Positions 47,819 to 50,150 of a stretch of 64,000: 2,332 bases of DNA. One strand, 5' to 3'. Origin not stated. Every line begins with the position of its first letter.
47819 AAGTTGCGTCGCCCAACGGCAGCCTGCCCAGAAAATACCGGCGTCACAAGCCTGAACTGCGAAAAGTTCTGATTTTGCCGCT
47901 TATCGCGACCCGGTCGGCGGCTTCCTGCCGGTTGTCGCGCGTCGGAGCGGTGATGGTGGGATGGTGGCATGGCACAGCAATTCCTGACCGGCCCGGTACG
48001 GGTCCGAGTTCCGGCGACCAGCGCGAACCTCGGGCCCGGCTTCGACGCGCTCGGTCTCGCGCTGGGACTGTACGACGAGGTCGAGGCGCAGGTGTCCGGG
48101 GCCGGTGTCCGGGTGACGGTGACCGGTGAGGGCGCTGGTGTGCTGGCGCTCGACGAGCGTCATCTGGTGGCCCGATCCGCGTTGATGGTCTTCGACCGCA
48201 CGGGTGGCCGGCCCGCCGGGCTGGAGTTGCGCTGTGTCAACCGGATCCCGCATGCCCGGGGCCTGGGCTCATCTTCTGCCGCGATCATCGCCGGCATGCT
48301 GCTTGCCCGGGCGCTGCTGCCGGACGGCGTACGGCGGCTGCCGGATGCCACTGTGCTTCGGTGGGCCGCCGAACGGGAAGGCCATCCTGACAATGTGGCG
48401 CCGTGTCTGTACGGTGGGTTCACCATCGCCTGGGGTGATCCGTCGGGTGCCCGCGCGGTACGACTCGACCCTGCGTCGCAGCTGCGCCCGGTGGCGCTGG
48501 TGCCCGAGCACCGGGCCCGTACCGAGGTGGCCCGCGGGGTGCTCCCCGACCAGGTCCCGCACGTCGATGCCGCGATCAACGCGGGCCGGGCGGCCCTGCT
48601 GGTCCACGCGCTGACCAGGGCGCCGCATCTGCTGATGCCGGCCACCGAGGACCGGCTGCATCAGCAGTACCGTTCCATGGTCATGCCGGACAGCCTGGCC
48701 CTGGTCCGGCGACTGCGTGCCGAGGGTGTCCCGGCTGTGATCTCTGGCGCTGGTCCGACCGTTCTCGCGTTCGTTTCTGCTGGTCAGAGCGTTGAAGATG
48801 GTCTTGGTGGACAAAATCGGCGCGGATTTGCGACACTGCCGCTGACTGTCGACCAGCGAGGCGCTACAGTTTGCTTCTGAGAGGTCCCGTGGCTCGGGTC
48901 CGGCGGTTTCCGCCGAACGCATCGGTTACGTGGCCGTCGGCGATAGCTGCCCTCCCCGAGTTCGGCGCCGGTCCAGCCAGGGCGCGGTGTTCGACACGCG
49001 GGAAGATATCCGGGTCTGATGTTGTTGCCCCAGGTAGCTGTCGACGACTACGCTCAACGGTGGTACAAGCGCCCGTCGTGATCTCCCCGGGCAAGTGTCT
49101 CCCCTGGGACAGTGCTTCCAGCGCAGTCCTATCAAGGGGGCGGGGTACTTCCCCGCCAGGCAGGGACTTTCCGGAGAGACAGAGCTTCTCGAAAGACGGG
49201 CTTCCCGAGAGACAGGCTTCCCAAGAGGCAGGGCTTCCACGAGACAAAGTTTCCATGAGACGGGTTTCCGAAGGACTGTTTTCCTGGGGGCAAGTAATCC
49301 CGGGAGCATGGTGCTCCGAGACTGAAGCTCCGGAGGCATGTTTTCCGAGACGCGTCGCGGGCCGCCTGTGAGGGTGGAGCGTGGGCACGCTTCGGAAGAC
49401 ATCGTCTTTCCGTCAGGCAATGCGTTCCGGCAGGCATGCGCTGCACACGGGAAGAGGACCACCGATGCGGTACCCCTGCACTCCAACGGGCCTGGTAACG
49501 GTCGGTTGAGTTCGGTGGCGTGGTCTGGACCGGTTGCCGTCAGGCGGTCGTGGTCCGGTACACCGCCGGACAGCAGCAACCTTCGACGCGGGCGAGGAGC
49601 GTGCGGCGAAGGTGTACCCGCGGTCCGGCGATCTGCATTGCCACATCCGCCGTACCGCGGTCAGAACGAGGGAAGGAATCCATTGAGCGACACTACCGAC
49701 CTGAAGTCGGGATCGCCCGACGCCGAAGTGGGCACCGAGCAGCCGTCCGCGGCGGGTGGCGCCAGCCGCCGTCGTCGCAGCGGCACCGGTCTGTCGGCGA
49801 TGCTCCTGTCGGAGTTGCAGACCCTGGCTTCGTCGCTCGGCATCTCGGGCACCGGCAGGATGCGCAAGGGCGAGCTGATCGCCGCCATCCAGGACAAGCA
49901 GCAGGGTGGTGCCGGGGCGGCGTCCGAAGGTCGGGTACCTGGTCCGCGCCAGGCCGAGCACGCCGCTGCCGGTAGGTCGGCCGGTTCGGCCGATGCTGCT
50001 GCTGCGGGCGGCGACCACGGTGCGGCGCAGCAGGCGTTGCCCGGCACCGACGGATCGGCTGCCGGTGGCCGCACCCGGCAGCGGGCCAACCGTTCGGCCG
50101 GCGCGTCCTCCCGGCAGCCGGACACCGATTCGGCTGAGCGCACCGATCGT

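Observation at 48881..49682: An about 800-nt rho leader carrying an array with 16-nt periodicity of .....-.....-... units whose CTTCCC cores are complementary to the rho ribosome-binding site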

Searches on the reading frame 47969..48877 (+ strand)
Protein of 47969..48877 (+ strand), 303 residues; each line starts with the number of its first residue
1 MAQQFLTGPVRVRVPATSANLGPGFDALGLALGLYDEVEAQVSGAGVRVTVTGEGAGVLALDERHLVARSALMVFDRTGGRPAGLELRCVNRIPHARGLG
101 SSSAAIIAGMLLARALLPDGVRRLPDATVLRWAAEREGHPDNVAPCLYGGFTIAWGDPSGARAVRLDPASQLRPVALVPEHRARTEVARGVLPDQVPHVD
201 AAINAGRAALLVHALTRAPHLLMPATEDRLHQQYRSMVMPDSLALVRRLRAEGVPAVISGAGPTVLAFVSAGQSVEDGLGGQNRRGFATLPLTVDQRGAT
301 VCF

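Call 9: find_related_loci(query=window:47969-48877:+, collection=genome_contigs, flank=4000)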
Query window:47969-48877:+ (303 aa) in genome_contigs; peptide patterns used: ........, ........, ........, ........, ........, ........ (x = any residue, [..] = any of these).
122 stretches matched a pattern; 3 encode a relative of the query (tblastn E <= 1e-3); 3 distinct loci.
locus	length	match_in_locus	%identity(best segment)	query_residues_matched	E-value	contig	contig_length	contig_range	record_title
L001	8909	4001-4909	88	1-303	4e-172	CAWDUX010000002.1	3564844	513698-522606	MAG: uncultured Actinomycetota bacterium isolate MFD05442.bin.1.63 genome assembly, contig: contig_3388, whole genome sh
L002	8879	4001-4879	62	1-299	2e-104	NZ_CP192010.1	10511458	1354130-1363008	Dactylosporangium sp. CA-052675 chromosome, complete genome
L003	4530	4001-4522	58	9-179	7e-47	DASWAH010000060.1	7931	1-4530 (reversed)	MAG TPA_asm: Streptosporangiaceae bacterium isolate SMAG_U2650 k141_1061356, whole genome shotgun sequence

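Call 58: search_protein_families(library=pfam, proteins=[window:47969-48877:+])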
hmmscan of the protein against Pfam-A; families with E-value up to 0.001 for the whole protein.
window:47969-48877:+ (303 aa): 2 families
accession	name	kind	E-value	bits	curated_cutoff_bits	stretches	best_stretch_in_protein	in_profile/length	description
PF00288.32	GHMP_kinases_N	-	3.2e-14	53.4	22.3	1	66-150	2-87/87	GHMP kinases N terminal domain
PF08544.19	GHMP_kinases_C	-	0.00013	22.7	21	0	222-270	24-70/85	GHMP kinases C terminal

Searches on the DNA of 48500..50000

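Call 4: search_rna_families(source=window, start=48500, end=50000, threshold=evalue, max_evalue=10, show_alignments=3)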
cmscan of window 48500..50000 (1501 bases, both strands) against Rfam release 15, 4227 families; matches with E-value up to 10: 6.
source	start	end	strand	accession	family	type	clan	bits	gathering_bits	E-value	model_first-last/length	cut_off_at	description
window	49565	49629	-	RF03209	MIR9657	Gene; miRNA;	-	19.8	53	4.3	1-85/85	no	MIR9657 microRNA precursor family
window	49136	49353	+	RF02212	ZFAT-AS1_2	Gene; lncRNA;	-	15.3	70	7.7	1-205/205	no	ZFAT antisense RNA 1 conserved region 2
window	49812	49924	-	RF02237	asX3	Gene; sRNA;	-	14.6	40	4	1-182/182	no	Xanthomonas sRNA asX3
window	49142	49165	-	RF02975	DUF3800-XI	Gene; sRNA;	-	14.3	37.8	3.2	1-48/48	no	DUF3800-XI RNA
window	49583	49696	+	RF02916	atpB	Cis-reg;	-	13.8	37.4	3.4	1-128/128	no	atpB RNA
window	49963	49977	-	RF01149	sR10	Gene; snRNA; snoRNA; CD-box;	-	12.8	45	3.1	40-54/54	no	Small nucleolar RNA sR10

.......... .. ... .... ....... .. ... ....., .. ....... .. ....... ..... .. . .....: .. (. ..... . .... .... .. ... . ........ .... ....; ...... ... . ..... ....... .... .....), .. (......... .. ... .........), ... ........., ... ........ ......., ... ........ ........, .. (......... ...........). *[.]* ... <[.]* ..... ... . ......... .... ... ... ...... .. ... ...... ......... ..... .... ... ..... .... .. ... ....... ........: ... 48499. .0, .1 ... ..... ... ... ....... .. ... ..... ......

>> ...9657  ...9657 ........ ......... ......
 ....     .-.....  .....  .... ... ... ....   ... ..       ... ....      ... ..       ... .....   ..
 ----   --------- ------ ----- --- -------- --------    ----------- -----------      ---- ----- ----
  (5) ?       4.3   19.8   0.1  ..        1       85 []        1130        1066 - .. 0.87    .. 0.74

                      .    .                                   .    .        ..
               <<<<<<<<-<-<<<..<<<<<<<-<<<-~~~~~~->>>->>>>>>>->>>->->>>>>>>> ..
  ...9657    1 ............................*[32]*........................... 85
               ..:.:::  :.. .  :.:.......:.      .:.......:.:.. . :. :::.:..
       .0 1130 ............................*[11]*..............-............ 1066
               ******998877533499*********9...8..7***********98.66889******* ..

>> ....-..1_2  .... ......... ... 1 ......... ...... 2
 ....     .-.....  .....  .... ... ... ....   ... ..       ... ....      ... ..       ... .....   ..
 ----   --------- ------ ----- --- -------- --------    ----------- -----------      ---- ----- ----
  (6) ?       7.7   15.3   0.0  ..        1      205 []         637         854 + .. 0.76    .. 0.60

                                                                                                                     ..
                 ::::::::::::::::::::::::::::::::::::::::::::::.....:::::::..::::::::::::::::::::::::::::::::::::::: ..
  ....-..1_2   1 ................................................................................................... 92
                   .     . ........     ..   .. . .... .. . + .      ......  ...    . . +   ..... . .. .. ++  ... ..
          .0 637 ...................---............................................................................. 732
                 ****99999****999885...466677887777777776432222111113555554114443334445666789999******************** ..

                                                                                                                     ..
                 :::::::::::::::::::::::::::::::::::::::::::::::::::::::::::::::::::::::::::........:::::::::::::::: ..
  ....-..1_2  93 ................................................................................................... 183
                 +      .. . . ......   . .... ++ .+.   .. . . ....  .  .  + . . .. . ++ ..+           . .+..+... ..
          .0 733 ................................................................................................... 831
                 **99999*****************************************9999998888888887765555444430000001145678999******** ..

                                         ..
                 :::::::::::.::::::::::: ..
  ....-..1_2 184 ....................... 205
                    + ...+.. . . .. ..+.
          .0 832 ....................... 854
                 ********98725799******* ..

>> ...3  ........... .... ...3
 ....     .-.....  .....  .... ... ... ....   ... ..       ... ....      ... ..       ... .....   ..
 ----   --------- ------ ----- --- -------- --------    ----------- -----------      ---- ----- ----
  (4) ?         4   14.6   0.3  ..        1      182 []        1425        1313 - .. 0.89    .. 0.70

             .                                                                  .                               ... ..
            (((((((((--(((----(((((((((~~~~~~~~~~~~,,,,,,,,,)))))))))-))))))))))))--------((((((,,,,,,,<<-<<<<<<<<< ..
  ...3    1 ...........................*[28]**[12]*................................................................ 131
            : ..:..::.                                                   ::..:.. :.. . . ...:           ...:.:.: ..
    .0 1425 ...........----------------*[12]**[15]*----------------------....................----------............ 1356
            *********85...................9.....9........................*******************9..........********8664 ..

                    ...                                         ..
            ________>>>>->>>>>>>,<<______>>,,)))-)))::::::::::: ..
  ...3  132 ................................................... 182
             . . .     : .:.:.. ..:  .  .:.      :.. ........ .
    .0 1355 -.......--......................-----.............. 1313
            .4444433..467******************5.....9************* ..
